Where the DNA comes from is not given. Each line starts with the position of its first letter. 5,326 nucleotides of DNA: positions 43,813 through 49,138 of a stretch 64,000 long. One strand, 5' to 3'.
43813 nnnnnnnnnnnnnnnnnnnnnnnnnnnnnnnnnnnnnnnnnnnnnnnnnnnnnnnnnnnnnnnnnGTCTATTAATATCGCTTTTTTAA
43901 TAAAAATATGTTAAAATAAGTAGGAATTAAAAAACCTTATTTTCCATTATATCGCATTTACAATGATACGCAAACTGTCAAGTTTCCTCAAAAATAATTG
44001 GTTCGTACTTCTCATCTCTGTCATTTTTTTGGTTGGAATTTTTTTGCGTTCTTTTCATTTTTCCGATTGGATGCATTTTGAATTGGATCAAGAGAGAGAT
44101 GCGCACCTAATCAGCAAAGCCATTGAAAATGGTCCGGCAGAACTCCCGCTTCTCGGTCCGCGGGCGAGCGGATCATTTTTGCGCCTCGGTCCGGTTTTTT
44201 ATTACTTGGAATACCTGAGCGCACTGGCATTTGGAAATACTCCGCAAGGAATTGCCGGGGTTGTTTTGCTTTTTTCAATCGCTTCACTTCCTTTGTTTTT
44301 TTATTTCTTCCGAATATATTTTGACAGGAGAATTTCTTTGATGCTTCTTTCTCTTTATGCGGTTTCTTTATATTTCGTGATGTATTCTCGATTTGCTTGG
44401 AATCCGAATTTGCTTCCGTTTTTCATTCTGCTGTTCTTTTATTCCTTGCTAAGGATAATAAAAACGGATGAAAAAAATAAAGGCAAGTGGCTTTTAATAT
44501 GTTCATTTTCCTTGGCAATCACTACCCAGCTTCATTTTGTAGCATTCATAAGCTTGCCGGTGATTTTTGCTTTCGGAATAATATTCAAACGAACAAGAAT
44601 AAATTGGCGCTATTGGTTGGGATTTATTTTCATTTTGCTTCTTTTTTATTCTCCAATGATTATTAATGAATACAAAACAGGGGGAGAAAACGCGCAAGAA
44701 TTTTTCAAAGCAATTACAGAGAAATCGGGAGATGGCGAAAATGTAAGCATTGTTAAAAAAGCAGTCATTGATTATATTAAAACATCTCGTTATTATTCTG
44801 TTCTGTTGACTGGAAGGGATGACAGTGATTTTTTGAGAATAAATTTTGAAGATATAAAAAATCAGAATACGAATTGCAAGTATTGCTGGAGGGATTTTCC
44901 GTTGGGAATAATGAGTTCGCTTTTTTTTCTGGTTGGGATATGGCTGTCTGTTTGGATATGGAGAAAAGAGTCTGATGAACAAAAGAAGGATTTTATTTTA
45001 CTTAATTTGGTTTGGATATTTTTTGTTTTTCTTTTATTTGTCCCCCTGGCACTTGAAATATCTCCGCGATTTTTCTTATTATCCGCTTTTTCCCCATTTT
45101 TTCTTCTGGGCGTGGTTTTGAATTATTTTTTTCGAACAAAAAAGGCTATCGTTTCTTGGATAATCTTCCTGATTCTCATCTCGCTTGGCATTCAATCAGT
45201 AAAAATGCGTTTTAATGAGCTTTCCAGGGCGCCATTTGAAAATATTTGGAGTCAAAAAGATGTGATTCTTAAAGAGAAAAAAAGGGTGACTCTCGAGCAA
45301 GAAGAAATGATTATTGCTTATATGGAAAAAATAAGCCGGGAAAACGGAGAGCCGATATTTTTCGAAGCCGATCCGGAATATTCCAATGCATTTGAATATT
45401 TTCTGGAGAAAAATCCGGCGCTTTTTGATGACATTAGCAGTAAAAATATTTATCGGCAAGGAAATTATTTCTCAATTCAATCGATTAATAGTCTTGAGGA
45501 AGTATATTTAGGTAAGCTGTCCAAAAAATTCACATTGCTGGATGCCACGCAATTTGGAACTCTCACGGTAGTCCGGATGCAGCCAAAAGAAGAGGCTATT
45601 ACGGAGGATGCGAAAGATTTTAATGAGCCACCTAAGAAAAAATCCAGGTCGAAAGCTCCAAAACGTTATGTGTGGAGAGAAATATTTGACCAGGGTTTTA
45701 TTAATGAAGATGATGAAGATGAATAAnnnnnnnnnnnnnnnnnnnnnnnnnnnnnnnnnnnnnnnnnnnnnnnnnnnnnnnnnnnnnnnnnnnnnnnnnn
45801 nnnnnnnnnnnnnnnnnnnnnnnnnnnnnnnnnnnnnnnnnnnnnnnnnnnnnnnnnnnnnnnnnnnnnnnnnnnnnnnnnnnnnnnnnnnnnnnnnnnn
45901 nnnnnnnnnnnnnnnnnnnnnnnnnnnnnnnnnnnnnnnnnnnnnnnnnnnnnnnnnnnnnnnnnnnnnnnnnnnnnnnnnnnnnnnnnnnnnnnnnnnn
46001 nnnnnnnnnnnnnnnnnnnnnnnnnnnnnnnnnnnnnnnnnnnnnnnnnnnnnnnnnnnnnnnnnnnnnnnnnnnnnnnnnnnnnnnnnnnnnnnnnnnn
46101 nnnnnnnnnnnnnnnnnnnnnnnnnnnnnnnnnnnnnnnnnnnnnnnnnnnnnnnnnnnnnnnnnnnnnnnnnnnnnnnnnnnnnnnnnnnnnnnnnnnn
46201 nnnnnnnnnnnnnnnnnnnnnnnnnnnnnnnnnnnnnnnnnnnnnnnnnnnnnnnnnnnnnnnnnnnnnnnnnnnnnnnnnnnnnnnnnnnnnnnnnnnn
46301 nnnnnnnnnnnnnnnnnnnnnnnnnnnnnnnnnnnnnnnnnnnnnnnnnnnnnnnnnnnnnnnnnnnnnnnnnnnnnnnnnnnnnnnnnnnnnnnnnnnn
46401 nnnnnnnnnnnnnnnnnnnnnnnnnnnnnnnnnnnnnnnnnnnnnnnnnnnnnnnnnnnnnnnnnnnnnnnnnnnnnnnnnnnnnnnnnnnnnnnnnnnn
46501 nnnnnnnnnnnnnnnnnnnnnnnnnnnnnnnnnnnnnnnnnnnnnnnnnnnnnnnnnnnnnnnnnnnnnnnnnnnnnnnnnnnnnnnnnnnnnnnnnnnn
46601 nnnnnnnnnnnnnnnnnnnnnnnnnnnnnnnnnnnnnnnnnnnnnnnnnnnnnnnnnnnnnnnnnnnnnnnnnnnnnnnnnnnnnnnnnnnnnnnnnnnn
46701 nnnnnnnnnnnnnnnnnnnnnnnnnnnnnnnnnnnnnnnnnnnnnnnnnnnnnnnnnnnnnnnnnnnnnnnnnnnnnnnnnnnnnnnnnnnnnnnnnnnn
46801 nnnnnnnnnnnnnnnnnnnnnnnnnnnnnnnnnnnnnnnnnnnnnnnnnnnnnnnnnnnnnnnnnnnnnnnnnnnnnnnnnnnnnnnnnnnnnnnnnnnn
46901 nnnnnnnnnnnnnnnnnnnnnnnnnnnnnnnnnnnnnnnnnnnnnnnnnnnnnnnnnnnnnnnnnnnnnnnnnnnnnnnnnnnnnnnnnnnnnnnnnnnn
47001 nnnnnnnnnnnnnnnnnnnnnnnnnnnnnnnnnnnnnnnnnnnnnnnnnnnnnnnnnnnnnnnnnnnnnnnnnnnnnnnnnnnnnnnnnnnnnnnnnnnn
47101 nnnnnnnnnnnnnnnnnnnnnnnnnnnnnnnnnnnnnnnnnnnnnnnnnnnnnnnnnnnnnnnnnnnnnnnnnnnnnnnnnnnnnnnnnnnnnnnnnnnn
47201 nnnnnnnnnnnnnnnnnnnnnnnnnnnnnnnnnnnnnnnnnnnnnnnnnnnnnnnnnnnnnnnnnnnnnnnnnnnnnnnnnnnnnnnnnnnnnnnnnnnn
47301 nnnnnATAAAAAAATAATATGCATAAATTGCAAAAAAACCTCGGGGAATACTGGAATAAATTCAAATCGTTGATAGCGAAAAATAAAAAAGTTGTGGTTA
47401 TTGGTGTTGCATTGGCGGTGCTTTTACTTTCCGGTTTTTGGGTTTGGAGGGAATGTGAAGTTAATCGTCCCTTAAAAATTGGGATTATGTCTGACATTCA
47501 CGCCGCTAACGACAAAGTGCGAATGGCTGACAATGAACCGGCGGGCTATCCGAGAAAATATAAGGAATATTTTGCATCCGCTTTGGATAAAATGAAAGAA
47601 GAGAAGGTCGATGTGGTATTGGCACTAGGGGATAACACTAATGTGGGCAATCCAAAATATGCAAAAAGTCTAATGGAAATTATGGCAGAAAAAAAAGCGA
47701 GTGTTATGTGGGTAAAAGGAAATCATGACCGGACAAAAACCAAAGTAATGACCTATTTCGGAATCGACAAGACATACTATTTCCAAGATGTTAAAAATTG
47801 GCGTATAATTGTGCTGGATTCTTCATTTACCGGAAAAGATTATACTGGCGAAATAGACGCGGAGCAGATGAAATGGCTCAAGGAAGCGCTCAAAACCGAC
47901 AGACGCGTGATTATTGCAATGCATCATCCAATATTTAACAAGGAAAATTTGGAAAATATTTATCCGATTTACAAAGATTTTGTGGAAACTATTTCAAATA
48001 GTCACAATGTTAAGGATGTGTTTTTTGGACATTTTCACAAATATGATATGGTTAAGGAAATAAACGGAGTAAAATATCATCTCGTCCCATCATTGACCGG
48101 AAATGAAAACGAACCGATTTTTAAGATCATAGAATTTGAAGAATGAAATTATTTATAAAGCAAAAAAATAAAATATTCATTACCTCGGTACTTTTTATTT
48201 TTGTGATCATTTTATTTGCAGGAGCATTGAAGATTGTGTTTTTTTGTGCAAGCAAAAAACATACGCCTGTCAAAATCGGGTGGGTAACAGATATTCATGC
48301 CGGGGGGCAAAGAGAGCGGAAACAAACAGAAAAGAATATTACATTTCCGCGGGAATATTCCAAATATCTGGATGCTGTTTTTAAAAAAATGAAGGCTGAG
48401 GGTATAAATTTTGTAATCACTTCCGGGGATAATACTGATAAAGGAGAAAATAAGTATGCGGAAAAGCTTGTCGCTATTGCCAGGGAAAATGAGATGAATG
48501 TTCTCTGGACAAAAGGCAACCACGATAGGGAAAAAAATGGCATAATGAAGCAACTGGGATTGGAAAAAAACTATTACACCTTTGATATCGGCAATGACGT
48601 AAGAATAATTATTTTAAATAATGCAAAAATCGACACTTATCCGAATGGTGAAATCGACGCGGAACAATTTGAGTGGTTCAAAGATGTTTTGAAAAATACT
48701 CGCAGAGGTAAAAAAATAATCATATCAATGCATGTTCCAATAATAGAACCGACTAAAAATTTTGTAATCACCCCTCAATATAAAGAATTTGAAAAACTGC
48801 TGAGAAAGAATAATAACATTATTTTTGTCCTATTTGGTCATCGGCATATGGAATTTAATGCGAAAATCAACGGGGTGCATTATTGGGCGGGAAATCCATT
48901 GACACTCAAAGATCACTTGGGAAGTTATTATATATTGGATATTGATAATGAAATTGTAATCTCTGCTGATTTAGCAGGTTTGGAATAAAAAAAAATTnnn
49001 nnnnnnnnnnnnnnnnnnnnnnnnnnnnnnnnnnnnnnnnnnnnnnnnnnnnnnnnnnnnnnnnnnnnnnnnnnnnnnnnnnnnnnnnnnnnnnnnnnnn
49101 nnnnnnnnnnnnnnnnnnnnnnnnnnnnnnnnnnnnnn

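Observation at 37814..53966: A 16-kb envelope glycosylation locus with two separately triplicated families of GT-C-like polytopic proteins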

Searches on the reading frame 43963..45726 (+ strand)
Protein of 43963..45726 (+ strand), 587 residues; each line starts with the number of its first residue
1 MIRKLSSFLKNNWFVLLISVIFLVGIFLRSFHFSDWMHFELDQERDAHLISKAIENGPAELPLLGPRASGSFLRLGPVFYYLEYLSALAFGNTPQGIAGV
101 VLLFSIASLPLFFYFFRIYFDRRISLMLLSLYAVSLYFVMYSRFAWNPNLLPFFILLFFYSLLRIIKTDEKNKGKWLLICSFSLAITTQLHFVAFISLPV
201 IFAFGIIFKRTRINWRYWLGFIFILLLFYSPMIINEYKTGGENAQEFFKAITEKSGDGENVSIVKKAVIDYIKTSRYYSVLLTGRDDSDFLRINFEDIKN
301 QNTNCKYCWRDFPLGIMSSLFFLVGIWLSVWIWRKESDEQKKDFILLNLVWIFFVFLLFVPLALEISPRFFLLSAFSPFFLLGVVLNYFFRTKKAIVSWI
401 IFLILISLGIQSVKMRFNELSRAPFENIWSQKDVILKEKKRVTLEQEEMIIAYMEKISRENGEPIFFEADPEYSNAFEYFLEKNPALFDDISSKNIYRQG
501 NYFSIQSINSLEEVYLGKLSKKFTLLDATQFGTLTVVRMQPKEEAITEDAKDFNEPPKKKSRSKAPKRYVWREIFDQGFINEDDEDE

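Call 4: search_protein_families(library=pfam, proteins=[window:43963-45726:+], max_evalue=0.01)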
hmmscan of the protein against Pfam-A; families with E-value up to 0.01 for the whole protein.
window:43963-45726:+ (587 aa): 3 families
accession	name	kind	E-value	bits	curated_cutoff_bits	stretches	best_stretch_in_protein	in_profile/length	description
PF13231.12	PMT_2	-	6.5e-08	33.4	26.1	1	77-233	4-158/160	Dolichyl-phosphate-mannose-protein mannosyltransferase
PF14897.12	EpsG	-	0.00067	19.3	30.1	0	74-408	45-308/326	EpsG family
PF02366.24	PMT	-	0.0022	18.1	22.7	1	97-206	85-198/245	Dolichyl-phosphate-mannose-protein mannosyltransferase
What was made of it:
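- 43963..45726 (+): B1: family-B GT-C glycosyltransferase, 587 aa. Pfam PMT_2 6.5e-8 (call 4).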

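Call 5: search_protein_families(library=ncbifam, proteins=[window:43963-45726:+], max_evalue=0.01)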
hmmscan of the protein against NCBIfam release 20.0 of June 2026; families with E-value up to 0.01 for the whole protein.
window:43963-45726:+ (587 aa): 3 families
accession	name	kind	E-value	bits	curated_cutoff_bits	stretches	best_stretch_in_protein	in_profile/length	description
NF047440.1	LA3751_2_3_fam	subfamily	0.00041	19.3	200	1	320-411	289-380/460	LA_3751/LA_3752 family putative glycosyltransferase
NF008546.0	PRK11469.1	equivalog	0.0037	17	214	1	172-243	23-95/188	manganese efflux pump MntP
TIGR03663.1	TIGR03663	subfamily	0.0043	16.1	126.25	1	76-203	52-174/435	flippase activity-associated protein Agl23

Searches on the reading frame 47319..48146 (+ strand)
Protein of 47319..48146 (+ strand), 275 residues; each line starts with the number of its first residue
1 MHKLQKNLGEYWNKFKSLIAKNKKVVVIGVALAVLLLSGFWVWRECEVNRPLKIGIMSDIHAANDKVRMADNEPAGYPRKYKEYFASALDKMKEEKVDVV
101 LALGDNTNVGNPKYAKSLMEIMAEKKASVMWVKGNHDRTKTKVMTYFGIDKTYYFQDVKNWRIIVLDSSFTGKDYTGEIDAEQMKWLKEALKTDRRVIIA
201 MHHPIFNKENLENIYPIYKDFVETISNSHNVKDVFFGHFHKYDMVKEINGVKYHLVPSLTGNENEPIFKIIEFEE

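Call 4: search_protein_families(library=pfam, proteins=[window:47319-48146:+], max_evalue=0.01)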
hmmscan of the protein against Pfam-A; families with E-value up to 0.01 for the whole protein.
window:47319-48146:+ (275 aa): 3 families
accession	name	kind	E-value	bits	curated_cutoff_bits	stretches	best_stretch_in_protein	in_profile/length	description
PF00149.33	Metallophos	-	2.7e-18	67.5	21.5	1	52-242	1-191/191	Calcineurin-like phosphoesterase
PF12850.12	Metallophos_2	-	1e-09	39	27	1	52-245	1-122/154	Calcineurin-like phosphoesterase superfamily domain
PF07287.17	AtuA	-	0.0053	16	22.8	1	56-141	33-117/437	Acyclic terpene utilisation family protein AtuA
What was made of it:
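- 47319..48146 (+): MPE1: membrane-anchored metallophosphoesterase, 275 aa. Pfam Metallophos 2.7e-18 (call 4).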

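Call 5: search_protein_families(library=ncbifam, proteins=[window:47319-48146:+], max_evalue=0.01)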
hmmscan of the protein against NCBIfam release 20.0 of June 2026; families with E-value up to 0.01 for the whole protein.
window:47319-48146:+ (275 aa): 9 families
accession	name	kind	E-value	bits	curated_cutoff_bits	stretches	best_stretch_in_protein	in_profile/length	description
NF008359.0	PRK11148.1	equivalog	4.8e-16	59.1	225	1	85-258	42-222/275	3',5'-cyclic-AMP phosphodiesterase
NF050112.1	PhdiestSpdARhizob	equivalog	7.6e-13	48.7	400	1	86-241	27-199/264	2', 3'cyclic nucleotide phosphodiesterase SpdA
TIGR03729.1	acc_ester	subfamily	4e-08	32.9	148.25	1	53-213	1-154/239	putative phosphoesterase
NF041029.1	Mre11_Pyroc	equivalog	4.7e-07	29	600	1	79-148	23-97/438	DNA double-strand break repair protein Mre11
TIGR03767.1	P_acnes_RR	hypoth_equivalog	2.7e-06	26.3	330.75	1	152-244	292-394/496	TIGR03767 family metallophosphoesterase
TIGR00040.1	yfcE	subfamily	6.7e-05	23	56.25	1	92-145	24-64/158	YfcE family phosphodiesterase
TIGR04123.1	P_estr_lig_assc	hypoth_equivalog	0.00017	21.1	150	1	90-148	58-119/207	ligase-associated DNA damage response endonuclease PdeM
NF006988.0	PRK09453.1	equivalog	0.0018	18.1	117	0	84-173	15-110/183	phosphodiesterase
NF033105.1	bla_subclass_B3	equivalog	0.0094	15.3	240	0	41-107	153-215/257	subclass B3 metallo-beta-lactamase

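Call 68: search_solved_structures(query=window:47319-48146:+, max_evalue=0.001)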
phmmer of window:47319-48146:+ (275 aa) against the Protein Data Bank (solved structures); distinct sequences matched with E-value up to 0.001: 4.
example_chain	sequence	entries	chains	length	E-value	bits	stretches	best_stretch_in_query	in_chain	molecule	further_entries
2hy1_A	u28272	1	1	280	4.1e-08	36.4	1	96-206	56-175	Rv0805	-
3ib7_A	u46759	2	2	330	6.1e-08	35.9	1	96-206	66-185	Icc protein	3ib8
2hyp_A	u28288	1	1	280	1e-07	35.2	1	96-206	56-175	Hypothetical protein RV0805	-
2hyo_A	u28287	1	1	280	5.2e-07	32.8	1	96-206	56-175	Rv0805N97A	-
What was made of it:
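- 47319..48146 (+): PDB Rv0805 4e-8 (call 68).
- On Calcineurin-like metallophosphoesterase (class III phosphodiesterase, CpdA/Rv0805 type): Rv0805 scores 4e-8 (call 68).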

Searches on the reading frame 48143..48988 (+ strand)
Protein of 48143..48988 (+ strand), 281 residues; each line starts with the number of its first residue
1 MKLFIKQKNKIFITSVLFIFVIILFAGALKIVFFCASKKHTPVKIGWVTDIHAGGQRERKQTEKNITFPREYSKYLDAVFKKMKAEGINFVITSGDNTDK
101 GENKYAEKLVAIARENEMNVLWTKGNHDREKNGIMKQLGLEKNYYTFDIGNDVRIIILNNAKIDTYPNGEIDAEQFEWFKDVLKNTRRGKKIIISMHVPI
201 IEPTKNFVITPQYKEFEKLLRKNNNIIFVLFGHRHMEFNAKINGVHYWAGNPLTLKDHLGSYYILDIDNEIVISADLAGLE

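Call 4: search_protein_families(library=pfam, proteins=[window:48143-48988:+], max_evalue=0.01)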
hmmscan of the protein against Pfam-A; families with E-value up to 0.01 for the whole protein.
window:48143-48988:+ (281 aa): 2 families
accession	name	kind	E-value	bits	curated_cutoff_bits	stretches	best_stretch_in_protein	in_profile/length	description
PF00149.33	Metallophos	-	6.1e-17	63.1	21.5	1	44-236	2-190/191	Calcineurin-like phosphoesterase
PF12850.12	Metallophos_2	-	6e-05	23.5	27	1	44-269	2-153/154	Calcineurin-like phosphoesterase superfamily domain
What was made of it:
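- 48143..48988 (+): MPE2: membrane-anchored metallophosphoesterase, 281 aa, paralog of MPE1. Pfam Metallophos 6e-17 (call 4).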

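Call 5: search_protein_families(library=ncbifam, proteins=[window:48143-48988:+], max_evalue=0.01)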
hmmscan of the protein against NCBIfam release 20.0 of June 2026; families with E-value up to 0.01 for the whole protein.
window:48143-48988:+ (281 aa): 10 families
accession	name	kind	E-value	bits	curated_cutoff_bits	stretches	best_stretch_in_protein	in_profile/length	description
NF008359.0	PRK11148.1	equivalog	6.5e-14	52.1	225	1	36-249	8-219/275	3',5'-cyclic-AMP phosphodiesterase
TIGR03767.1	P_acnes_RR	hypoth_equivalog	2.9e-11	42.7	330.75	1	142-200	291-349/496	TIGR03767 family metallophosphoesterase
NF050112.1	PhdiestSpdARhizob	equivalog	6.6e-06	25.9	400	1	87-246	39-209/264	2', 3'cyclic nucleotide phosphodiesterase SpdA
TIGR04123.1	P_estr_lig_assc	hypoth_equivalog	3.3e-05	23.4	150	1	48-141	26-121/207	ligase-associated DNA damage response endonuclease PdeM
TIGR03729.1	acc_ester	subfamily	3.4e-05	23.4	148.25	0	73-138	18-82/239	putative phosphoesterase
TIGR00040.1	yfcE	subfamily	4.8e-05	23.5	56.25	0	83-140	24-74/158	YfcE family phosphodiesterase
NF053862.1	DS9_1_antiphage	equivalog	0.00026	20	420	0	45-117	196-274/486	anti-phage phosphoesterase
TIGR03768.1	RPA4764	hypoth_equivalog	0.00054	18.7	387.4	1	145-201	295-360/547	TIGR03768 family metallophosphoesterase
TIGR00619.1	sbcd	subfamily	0.0016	18.3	77.65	1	48-132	6-90/252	exonuclease subunit SbcD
NF041029.1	Mre11_Pyroc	equivalog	0.0034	16.3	600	1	45-135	3-93/438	DNA double-strand break repair protein Mre11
